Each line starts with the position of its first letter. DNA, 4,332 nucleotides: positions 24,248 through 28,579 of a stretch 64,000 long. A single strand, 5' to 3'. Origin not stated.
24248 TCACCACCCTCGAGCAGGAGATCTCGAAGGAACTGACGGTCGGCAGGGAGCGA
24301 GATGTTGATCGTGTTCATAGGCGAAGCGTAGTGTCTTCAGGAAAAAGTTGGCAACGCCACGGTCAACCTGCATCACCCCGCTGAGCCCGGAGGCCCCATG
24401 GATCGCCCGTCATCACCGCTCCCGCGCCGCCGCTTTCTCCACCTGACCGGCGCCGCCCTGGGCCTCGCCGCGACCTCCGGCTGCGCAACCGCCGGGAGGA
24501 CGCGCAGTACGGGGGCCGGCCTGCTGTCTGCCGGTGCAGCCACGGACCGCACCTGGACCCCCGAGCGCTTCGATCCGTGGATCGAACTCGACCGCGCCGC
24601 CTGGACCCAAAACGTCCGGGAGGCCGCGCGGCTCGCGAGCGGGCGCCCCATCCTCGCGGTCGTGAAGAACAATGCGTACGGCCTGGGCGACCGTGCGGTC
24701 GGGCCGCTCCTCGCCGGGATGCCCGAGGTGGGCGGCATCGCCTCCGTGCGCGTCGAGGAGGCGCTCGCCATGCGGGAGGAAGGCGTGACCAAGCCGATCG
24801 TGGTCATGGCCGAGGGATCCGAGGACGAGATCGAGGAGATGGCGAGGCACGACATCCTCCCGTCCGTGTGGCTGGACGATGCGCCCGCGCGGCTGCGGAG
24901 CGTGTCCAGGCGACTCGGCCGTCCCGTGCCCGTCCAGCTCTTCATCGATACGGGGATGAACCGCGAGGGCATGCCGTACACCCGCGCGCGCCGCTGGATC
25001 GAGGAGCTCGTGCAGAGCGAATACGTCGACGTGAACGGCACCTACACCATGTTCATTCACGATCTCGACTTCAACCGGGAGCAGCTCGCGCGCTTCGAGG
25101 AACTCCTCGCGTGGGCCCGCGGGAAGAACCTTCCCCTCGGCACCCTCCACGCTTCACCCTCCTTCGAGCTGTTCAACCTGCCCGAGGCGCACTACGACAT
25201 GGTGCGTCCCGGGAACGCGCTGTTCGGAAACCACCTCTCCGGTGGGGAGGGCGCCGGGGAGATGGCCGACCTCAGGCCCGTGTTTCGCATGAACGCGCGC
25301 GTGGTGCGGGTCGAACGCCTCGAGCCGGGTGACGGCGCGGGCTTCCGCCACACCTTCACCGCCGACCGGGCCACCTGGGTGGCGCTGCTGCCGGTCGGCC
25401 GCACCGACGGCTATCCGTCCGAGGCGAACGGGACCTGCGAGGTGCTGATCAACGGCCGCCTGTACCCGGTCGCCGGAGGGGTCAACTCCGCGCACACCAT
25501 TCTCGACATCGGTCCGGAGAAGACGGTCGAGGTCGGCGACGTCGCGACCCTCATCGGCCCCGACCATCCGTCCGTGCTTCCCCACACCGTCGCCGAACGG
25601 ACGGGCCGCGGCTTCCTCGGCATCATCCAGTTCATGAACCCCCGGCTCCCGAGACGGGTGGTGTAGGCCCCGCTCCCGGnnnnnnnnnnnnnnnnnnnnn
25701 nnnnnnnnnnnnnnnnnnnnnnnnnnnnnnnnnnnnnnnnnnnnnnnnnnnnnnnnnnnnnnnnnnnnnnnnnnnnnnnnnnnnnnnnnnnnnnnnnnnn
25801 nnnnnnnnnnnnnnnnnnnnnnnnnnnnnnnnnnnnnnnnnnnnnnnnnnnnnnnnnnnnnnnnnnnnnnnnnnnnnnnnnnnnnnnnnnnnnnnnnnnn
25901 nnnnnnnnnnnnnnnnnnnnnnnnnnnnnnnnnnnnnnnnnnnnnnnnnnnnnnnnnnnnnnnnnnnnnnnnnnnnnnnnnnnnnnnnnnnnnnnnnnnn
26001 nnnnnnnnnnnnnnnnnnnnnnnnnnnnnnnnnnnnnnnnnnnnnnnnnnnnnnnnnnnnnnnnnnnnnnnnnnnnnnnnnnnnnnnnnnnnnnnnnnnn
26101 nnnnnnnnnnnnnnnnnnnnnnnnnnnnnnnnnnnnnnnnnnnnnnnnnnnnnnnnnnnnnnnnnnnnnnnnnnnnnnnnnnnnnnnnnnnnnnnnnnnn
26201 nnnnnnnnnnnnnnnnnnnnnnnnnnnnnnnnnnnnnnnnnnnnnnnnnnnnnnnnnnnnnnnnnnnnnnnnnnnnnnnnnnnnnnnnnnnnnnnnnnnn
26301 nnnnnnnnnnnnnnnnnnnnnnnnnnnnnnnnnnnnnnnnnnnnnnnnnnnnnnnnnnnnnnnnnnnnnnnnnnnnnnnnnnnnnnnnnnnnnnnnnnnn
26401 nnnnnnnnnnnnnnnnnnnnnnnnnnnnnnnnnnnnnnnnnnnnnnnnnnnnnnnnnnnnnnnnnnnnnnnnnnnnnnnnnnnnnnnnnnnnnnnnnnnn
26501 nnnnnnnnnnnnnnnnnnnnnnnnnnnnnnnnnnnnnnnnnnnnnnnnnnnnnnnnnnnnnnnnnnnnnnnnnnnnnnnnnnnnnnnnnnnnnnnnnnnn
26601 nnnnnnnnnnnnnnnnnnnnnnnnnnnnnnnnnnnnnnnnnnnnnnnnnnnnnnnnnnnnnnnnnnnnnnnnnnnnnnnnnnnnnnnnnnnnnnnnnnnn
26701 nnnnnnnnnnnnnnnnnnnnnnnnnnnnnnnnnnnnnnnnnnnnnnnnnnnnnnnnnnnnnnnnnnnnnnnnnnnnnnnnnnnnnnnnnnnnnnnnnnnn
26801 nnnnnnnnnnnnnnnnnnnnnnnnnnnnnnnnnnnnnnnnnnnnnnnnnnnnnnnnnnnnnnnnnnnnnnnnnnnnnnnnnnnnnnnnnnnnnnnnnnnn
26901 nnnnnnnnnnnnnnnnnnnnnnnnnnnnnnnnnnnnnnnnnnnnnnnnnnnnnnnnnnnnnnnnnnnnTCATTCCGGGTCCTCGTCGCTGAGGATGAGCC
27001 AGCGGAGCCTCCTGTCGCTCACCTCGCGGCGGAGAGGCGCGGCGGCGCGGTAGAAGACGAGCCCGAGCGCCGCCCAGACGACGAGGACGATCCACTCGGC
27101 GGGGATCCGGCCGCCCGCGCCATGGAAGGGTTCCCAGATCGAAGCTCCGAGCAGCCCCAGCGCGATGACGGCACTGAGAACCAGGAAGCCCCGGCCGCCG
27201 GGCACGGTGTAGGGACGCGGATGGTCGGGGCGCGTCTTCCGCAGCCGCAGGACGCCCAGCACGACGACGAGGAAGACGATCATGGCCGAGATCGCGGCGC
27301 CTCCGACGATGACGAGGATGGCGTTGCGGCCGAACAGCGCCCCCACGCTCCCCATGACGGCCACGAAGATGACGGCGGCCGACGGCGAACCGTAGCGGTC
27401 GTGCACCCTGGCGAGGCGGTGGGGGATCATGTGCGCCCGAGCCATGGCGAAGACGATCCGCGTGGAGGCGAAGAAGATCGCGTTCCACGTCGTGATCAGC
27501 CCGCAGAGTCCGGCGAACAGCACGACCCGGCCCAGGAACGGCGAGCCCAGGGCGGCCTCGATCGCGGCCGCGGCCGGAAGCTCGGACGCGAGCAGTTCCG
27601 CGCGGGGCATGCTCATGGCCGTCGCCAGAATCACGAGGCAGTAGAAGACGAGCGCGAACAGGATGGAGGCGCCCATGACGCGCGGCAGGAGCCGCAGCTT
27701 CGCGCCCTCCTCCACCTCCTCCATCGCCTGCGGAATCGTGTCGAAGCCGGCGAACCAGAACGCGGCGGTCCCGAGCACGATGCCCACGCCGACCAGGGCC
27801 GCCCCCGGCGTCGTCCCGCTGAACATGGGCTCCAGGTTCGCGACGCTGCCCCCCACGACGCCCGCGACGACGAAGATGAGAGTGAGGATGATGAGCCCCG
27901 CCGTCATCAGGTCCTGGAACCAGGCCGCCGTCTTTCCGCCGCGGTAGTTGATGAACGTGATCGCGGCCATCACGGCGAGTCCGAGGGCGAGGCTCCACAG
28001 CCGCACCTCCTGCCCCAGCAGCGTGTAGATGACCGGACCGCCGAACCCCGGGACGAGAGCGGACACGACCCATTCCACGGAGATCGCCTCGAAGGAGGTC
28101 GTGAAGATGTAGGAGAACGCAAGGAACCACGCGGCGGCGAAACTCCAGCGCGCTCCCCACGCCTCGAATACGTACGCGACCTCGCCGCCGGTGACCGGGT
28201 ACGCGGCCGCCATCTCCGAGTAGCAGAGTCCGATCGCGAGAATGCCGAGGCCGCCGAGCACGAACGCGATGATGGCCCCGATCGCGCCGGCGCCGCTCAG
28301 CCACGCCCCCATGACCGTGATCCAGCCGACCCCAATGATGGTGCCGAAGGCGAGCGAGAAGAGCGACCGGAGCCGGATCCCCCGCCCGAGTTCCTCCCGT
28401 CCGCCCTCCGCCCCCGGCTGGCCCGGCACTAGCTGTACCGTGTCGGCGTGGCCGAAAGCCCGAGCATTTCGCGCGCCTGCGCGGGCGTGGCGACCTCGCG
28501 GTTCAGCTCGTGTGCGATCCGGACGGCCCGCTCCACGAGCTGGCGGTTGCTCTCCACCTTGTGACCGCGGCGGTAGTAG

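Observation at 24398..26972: Two convergent Tat-exported PLP enzymes: an alanine-racemase-fold protein and a class V aminotransferase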

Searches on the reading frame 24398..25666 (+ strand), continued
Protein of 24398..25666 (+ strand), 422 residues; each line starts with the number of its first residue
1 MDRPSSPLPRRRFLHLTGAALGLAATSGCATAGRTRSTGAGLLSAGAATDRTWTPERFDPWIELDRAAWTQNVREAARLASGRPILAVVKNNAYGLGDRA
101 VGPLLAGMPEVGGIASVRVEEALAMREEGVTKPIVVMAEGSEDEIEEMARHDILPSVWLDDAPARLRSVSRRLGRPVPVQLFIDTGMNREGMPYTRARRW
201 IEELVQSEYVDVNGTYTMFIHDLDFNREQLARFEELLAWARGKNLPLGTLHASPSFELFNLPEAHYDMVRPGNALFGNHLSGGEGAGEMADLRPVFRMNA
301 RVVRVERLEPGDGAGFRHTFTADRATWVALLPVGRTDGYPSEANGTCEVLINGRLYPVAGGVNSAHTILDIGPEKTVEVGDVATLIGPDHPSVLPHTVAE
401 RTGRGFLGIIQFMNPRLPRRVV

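Call 77: search_protein_families(library=ncbifam, proteins=[L103:6258-7655:-, L106:6280-8049:-, L102:8233-9516:-, L103:9286-10749:+], max_evalue=0.00001)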
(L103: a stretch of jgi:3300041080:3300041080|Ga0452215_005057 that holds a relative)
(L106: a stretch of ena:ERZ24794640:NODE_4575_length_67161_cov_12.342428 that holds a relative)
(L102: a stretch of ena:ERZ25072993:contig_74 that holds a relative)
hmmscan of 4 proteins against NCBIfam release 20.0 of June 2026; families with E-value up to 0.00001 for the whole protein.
L103:6258-7655:- (465 aa): 33 families (the best 25 are shown)
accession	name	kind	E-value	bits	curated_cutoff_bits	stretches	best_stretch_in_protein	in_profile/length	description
NF051467.1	peri_mod_PvdN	equivalog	3.3e-41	141.4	650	1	76-458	29-422/425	pyoverdine-tailoring periplasmic protein PvdN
TIGR01979.1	sufS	subfamily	2e-35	122.4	475.1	1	101-461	20-399/403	SufS family cysteine desulfurase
TIGR01977.1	am_tr_V_EF2568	hypoth_equivalog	4.4e-28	98.4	377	1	145-459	49-375/376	cysteine desulfurase family protein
TIGR04343.1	egtE_PLP_lyase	equivalog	3.5e-26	91.9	400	1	100-458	14-369/370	ergothioneine biosynthesis PLP-dependent enzyme EgtE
NF041166.1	f2_encap_cargo1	exception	1.3e-25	90.6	800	1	144-459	293-622/623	family 2A encapsulin nanocompartment cargo protein cysteine desulfurase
NF040779.1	Sec_lyase_SclA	exception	8e-23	80.9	525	1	155-460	59-376/378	selenocysteine lyase SclA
TIGR03235.1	DNA_S_dndA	equivalog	5.7e-22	78.5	480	1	143-419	45-315/353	cysteine desulfurase DndA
NF006791.0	PRK09295.1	equivalog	2.4e-21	76.3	661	1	141-384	68-322/406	cysteine desulfurase SufS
TIGR03402.1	FeS_nifS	equivalog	9.8e-21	73.9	530.75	1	142-314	44-213/379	cysteine desulfurase NifS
TIGR01976.1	am_tr_V_VC1184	hypoth_equivalog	5.2e-18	65.5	352.35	1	95-360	14-279/401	cysteine desulfurase-like protein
NF010611.0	PRK14012.1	equivalog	7.8e-18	64.6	548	1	143-314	54-223/406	IscS subfamily cysteine desulfurase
NF008126.0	PRK10874.1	equivalog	8.5e-18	64.7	607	1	97-317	17-240/401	cysteine desulfurase CsdA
TIGR03392.1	FeS_syn_CsdA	equivalog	1.4e-17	64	493.6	1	95-316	12-236/398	cysteine desulfurase CsdA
TIGR02006.1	IscS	equivalog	2.4e-16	59.7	643.2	1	142-314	49-219/402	IscS subfamily cysteine desulfurase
TIGR03403.1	nifS_epsilon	equivalog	3e-14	52.7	587.7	1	157-357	60-254/382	NifS family cysteine desulfurase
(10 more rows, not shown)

L106:6280-8049:- (589 aa): 40 families (the best 25 are shown)
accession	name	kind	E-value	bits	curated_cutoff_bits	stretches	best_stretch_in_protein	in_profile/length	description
NF006560.0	PRK09061.1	subfamily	6.1e-47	160.1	340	2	442-569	380-510/517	amidohydrolase family protein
NF006689.0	PRK09237.1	equivalog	2.4e-16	59.3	371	1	27-91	2-67/383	amidohydrolase/deacetylase family metallohydrolase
NF009941.0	PRK13404.1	subfamily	8.5e-16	57.6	647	1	26-119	2-93/478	dihydropyrimidinase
TIGR02033.1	D-hydantoinase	equivalog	2.4e-13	49.8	393.25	1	31-120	2-90/454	dihydropyrimidinase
TIGR03178.1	allantoinase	equivalog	9.3e-13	47.8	357.85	1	29-142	1-108/441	allantoinase AllB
NF005791.0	PRK07627.1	equivalog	7e-12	45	442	0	30-90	3-64/425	dihydroorotase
TIGR02318.1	phosphono_phnM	equivalog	1.1e-11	44.4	390.55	1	486-527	318-359/376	phosphonate metabolism protein PhnM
NF004839.0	PRK06189.1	equivalog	2.7e-11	42.8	631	1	27-93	2-66/451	allantoinase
TIGR03121.1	one_C_dehyd_A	equivalog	5.1e-11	41.5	392.75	1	500-570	442-512/556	formylmethanofuran dehydrogenase subunit A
NF006559.0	PRK09060.1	equivalog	5.8e-11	41.3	482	1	25-90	2-65/444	dihydroorotase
NF009060.0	PRK12394.1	equivalog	8.3e-11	41.3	442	1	28-92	3-67/381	metallo-dependent hydrolase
NF005960.0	PRK08044.1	equivalog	1.5e-10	40.4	688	0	28-137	3-105/453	allantoinase AllB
NF009059.0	PRK12393.1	equivalog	2.5e-10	39.7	543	0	493-560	363-435/460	amidohydrolase family protein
NF006845.0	PRK09357.2-6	equivalog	2.6e-10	39.5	728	1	30-91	3-65/428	dihydroorotase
NF006055.0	PRK08203.1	equivalog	2.7e-10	39.4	532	1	484-575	350-445/455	8-oxoguanine deaminase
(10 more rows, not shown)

L102:8233-9516:- (427 aa): 36 families (the best 25 are shown)
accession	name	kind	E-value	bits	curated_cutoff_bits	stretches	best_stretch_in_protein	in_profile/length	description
NF051886.1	XaaProDiPepCaul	equivalog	2e-36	125.9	500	2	173-410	163-394/398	Xaa-Pro dipeptidase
TIGR01224.1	hutI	equivalog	4.4e-15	55.4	298.15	2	313-398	269-360/377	imidazolonepropionase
NF006055.0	PRK08203.1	equivalog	2.8e-13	49.2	532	0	38-102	6-71/455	8-oxoguanine deaminase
NF006679.0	PRK09228.1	subfamily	2e-12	46.6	351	1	53-103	28-80/433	guanine deaminase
NF005759.0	PRK07583.1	equivalog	2.4e-11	43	403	0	54-103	38-85/438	cytosine deaminase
NF011989.0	PRK15446.2-5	equivalog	3e-11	42.7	565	1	40-101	5-62/385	alpha-D-ribose 1-methylphosphonate 5-triphosphate diphosphatase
TIGR03178.1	allantoinase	equivalog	4.4e-11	42.2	357.85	0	40-104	3-62/441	allantoinase AllB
NF005557.0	PRK07228.1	equivalog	5.6e-11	41.8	522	0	42-103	7-66/445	5'-deoxyadenosine deaminase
NF006056.0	PRK08204.1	subfamily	1.8e-10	40.2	391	1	38-102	4-67/449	hypothetical protein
NF004636.0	PRK05985.1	subfamily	2.1e-10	40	408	0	56-103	17-62/398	amidohydrolase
NF006681.0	PRK09229.1-2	equivalog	4.3e-10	38.9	362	0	319-393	307-390/451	formimidoylglutamate deiminase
NF006689.0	PRK09237.1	equivalog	5e-10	38.5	371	0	339-391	285-337/383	amidohydrolase/deacetylase family metallohydrolase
TIGR02967.1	guan_deamin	equivalog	9.6e-10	38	375.4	0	295-392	257-363/401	guanine deaminase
NF006549.0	PRK09045.1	equivalog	9.9e-10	37.6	540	0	47-102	20-76/444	TRZ/ATZ family hydrolase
TIGR01178.1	ade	equivalog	1.1e-09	37.3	472.5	0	343-418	266-335/552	adenine deaminase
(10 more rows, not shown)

L103:9286-10749:+ (487 aa): 46 families (the best 25 are shown)
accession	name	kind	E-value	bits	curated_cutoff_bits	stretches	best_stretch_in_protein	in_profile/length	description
NF009941.0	PRK13404.1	subfamily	1.2e-229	762.8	647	1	2-473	2-475/478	dihydropyrimidinase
TIGR02033.1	D-hydantoinase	equivalog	2.1e-173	577.5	393.25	1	7-459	2-454/454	dihydropyrimidinase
TIGR03178.1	allantoinase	equivalog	3.3e-74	250.3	357.85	1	5-457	1-439/441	allantoinase AllB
NF004839.0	PRK06189.1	equivalog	3.6e-74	250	631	1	4-450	3-439/451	allantoinase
NF002668.0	PRK02382.1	equivalog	8.4e-73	245.5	452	1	4-458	4-427/436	dihydroorotase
NF006559.0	PRK09060.1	equivalog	6.4e-68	229.1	482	1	2-450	3-430/444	dihydroorotase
NF058539.1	ergo_uti2_ErtD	equivalog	8.3e-68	229.3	650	1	5-458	3-446/449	hydantoin-5-propionate amidohydrolase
NF005960.0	PRK08044.1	equivalog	1e-57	195.8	688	1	4-457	3-448/453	allantoinase AllB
TIGR00857.1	pyrC_multi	subfamily_domain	7.5e-57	193.1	279.05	1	19-444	3-411/412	dihydroorotase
NF005751.0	PRK07575.1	equivalog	4.2e-56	190.3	529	1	4-450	3-428/440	dihydroorotase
NF058538.1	ergo_util_ErtD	equivalog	1.8e-55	188.6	600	1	5-457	2-444/446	hydantoin-5-propionate amidohydrolase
NF006837.0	PRK09357.1-2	equivalog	9.8e-51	172.6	575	1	6-445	3-425/428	dihydroorotase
NF003271.0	PRK04250.1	equivalog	1.1e-48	165.9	405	1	4-455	2-400/407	dihydroorotase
NF006688.0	PRK09236.1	equivalog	5.4e-45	154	535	1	5-450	3-434/444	dihydroorotase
NF006836.0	PRK09357.1-1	equivalog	1.7e-43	148.9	538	1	7-448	5-430/432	dihydroorotase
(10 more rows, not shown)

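Call 87: predict_structure(alignment_id=A2)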
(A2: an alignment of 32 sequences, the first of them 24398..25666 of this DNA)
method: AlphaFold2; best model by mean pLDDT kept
length: 422 residues; sequences in the alignment: 32
mean_pLDDT: 77.5   pTM: 0.76
mean pLDDT of the five models: 77.5, 77.3, 76.1, 64.7, 63.2
residues with pLDDT >= 90: 164; 70-90: 148; 50-70: 54; < 50: 56
segments of 3 or more residues with pLDDT < 50: 1-50, 335-337
pLDDT, mean of each block of 10 residues (from residue 1): 36 36 27 28 34 69 88 92 86 65 93 89 91 91 97 93 96 97 85 92 96 88 86 92 87 73 84 79 69 83 94 82 93 63 78 86 73 94 73 66 64 66 71
secondary structure, 60 per line:
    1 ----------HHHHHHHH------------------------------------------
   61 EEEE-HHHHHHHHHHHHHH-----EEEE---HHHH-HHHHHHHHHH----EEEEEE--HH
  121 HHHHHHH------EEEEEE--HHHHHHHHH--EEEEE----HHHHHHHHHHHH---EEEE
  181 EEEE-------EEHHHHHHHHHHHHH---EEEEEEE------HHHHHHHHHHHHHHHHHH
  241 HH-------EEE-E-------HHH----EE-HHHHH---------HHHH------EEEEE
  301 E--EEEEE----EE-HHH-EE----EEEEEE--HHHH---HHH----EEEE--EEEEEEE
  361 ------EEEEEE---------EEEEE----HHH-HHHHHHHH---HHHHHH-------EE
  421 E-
elements in order: H11-18 E61-64 H66-79 E85-88 H92-95 H97-106 E111-116 H119-127 E134-139 H142-150 E153-157 H162-173 E177-184 H194-206 E210-216 H223-242 E250-252 H272-276 H286-289 E296-301 E304-308 E326-331 H334-337 E348-351 E354-360 E367-372 E382-386 H395-402 H406-411 E419-421

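Call 89: fold_search(model_id=the predicted structure, library=pdb)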
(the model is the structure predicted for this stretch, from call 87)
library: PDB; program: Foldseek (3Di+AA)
matches with E <= 10: 1498; with E <= 0.001: 281
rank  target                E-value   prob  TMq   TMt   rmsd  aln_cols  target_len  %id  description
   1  6scz_A                6.8e-31  1.00  0.76  0.86   3.0       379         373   28  Mycobacterium tuberculosis alanine racemase inhibited by DCS (released 2020-04-01)
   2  5fag_A                1.2e-30  1.00  0.75  0.81   3.0       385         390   28  Alanine Racemase from Streptomyces coelicolor A3(2) with Bound Propionate Inhibitor (released 2016-12-21)
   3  8b8h_B                1.6e-30  1.00  0.76  0.86   2.9       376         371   28  Structure of DCS-resistant variant D322N of alanine racemase from M. tuberculosis in complex with DCS (released 2023-04-05)
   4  4y2w_A                1.7e-30  1.00  0.79  0.85   2.5       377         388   26  Crystal structure of a thermostable alanine racemase from Thermoanaerobacter tengcongensis MB4 (released 2015-09-23)
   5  8ahw_A                1.9e-30  1.00  0.76  0.86   3.0       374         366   27  Structure of DCS-resistant variant D322N of alanine racemase from Mycobacterium tuberculosis (released 2023-04-05)
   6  8b8h_A                3.5e-30  1.00  0.77  0.86   2.9       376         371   28  Structure of DCS-resistant variant D322N of alanine racemase from M. tuberculosis in complex with DCS (released 2023-04-05)
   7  5faj_A                3.7e-30  1.00  0.77  0.83   2.9       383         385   28  Alanine Racemase from Streptomyces coelicolor A3(2) in complex with D-Cycloserine (released 2016-12-21)
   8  1vfs_A                4.4e-30  1.00  0.75  0.83   3.0       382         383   27  Crystal structure of D-cycloserine-bound form of alanine racemase from D-cycloserine-producing Streptomyces lavendulae (released 2004-09-14)
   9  1vfh                  5.0e-30  1.00  0.77  0.84   2.9       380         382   27  Crystal structure of alanine racemase from D-cycloserine producing Streptomyces lavendulae (released 2004-09-14)
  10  1xfc_A                5.0e-30  1.00  0.75  0.86   3.1       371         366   28  The 1.9 A crystal structure of alanine racemase from Mycobacterium tuberculosis contains a conserved entryway into the (released 2005-08-16)
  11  7agz_A                5.0e-30  1.00  0.74  0.81   3.3       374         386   26  BsrV no-histagged (released 2021-10-06)
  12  6g56_A                5.6e-30  1.00  0.75  0.83   2.9       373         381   25  Apo-structure of the alanine racemase from Staphylococcus aureus (released 2018-05-30)
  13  4beq                  6.0e-30  1.00  0.75  0.81   3.2       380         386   25  Structure of Vibrio cholerae broad spectrum racemase double mutant R173A, N174A (released 2014-01-15)
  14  6g56_B                6.7e-30  1.00  0.75  0.83   2.9       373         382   25  Apo-structure of the alanine racemase from Staphylococcus aureus (released 2018-05-30)
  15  4lus_D                1.0e-29  1.00  0.78  0.86   2.5       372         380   22  alanine racemase [Clostridium difficile 630] (released 2014-06-04)
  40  4ecl_A                1.6e-28  1.00  0.77  0.86   2.8       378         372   25  Crystal structure of the cytoplasmic domain of vancomycin resistance serine racemase VanTg (released 2012-04-18)
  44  4ecl_C                2.5e-28  1.00  0.74  0.84   3.2       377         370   25  Crystal structure of the cytoplasmic domain of vancomycin resistance serine racemase VanTg (released 2012-04-18)
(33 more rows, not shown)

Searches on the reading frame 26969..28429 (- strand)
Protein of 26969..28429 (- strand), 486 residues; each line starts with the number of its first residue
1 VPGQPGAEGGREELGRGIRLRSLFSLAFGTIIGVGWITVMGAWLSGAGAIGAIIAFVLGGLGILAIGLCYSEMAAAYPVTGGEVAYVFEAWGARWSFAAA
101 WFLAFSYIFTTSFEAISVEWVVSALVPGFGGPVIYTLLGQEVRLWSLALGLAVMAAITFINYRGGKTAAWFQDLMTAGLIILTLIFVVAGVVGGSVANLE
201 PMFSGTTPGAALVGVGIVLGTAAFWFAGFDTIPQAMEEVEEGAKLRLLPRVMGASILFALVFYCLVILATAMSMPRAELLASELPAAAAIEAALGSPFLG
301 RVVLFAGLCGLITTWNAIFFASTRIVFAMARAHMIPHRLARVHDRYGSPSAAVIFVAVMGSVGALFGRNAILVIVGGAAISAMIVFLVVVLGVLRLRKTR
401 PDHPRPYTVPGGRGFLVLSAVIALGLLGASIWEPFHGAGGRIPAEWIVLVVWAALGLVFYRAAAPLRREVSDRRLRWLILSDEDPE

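Call 6: search_protein_families(library=pfam, proteins=[window:26969-28400:-], max_evalue=0.001)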
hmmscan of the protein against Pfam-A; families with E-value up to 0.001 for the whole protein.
window:26969-28400:- (477 aa): 0 families

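Call 7: search_protein_families(library=ncbifam, proteins=[window:26969-28400:-], max_evalue=0.001)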
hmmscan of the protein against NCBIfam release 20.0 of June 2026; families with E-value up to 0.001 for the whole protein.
window:26969-28400:- (477 aa): 0 families

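Call 48: search_protein_families(library=pfam, proteins=[window:26969-28429:-], max_evalue=0.001)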
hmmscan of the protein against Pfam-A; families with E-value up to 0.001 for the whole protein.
window:26969-28429:- (486 aa): 2 families
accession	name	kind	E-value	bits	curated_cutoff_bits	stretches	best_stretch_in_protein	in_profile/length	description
PF13520.12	AA_permease_2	-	1.5e-49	169.5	27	1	20-449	3-420/427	Amino acid permease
PF00324.27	AA_permease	-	6.8e-31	107.9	24.6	1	25-456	4-453/470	Amino acid permease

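Call 77: search_protein_families(library=ncbifam, proteins=[window:26969-28429:-], max_evalue=0.00001)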
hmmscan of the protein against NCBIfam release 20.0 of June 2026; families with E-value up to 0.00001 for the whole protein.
window:26969-28429:- (486 aa): 15 families
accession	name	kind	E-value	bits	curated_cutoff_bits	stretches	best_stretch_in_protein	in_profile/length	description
TIGR00909.1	2A0306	subfamily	9.4e-49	166.5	556.8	1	22-460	9-426/429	amino acid transporter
NF053761.1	BrChAATpBcaP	equivalog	1.8e-36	126.2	690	1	12-461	18-449/460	branched-chain amino acid transporter BcaP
TIGR00911.1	2A0308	subfamily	1.2e-27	96.6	701.8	1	9-411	39-431/505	L-type amino acid transporter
TIGR00906.1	2A0303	subfamily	1.8e-25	89.4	681.7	1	13-398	28-428/602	cationic amino acid transport permease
TIGR00908.1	2A0305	equivalog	1.8e-24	86.5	381.75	1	13-432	4-406/442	ethanolamine permease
NF008466.1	PRK11357.1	equivalog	9.3e-16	57.8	800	1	12-433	4-413/446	fructoselysine/psicoselysine transporter FrlA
TIGR00913.1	2A0310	subfamily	1.7e-15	56.8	578.7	1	17-398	3-392/480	amino acid permease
NF040513.1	antiport_TyrP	equivalog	2.9e-12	46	630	1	63-424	46-412/465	tyrosine-tyramine antiporter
TIGR00907.1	2A0304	subfamily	2.1e-11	43.4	598.3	1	9-389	5-394/482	amino acid permease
NF008094.0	PRK10836.1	subfamily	2.8e-11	42.8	735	1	12-399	11-399/489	amino acid permease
TIGR01773.1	GABAperm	equivalog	4.2e-11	42.3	678.1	1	13-399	9-388/452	GABA permease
TIGR03813.2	Gln_GABA_anti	equivalog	1.6e-10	40.6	650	1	63-430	45-415/479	glutamine/gamma-aminobutyrate antiporter GadC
NF008484.0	PRK11387.1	equivalog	3.4e-10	39.5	716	1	12-390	10-377/471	S-methylmethionine permease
TIGR03428.1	ureacarb_perm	hypoth_equivalog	5.1e-10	38.8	740.45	1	59-398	56-400/475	permease, urea carboxylase system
TIGR00905.1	2A0302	subfamily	1.4e-09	37.3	409.05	1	16-400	7-385/473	basic amino acid/polyamine antiporter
